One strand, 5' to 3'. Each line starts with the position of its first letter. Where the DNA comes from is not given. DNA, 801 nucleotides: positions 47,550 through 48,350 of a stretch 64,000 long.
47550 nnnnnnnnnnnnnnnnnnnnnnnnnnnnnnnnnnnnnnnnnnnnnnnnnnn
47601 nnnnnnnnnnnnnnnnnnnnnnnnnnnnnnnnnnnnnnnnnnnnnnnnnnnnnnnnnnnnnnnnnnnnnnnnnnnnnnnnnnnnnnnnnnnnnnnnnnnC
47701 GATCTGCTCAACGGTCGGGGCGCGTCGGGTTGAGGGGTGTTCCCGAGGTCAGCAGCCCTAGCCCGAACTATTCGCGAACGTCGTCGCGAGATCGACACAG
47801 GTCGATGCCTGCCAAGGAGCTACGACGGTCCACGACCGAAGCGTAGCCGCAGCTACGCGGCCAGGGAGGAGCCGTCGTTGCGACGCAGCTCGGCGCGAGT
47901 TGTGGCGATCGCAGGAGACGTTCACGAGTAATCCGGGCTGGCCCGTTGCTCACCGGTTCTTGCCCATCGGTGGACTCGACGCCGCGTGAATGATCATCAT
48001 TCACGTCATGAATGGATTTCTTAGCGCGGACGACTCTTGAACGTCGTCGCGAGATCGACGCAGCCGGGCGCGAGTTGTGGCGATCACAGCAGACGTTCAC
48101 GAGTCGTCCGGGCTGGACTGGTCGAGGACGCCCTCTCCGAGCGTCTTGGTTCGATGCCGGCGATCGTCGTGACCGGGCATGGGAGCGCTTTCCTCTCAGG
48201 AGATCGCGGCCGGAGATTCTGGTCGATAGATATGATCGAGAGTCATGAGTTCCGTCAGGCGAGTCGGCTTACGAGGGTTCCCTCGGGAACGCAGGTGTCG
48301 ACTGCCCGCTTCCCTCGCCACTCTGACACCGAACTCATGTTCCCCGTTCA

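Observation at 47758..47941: The repeat family is modular: three size classes share the same ends, and the long form carries its own conserved hairpin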

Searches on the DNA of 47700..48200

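Call 39: search_rna_families(source=window, start=47700, end=48200, threshold=evalue, max_evalue=10)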
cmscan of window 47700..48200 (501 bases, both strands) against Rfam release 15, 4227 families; matches with E-value up to 10: 1.
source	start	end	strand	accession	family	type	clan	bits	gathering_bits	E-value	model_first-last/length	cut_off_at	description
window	48103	48200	+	RF02272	Vax2os1_3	Gene; lncRNA;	-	11.9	50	4.1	1-97/199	3'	Vax2os1 conserved region 3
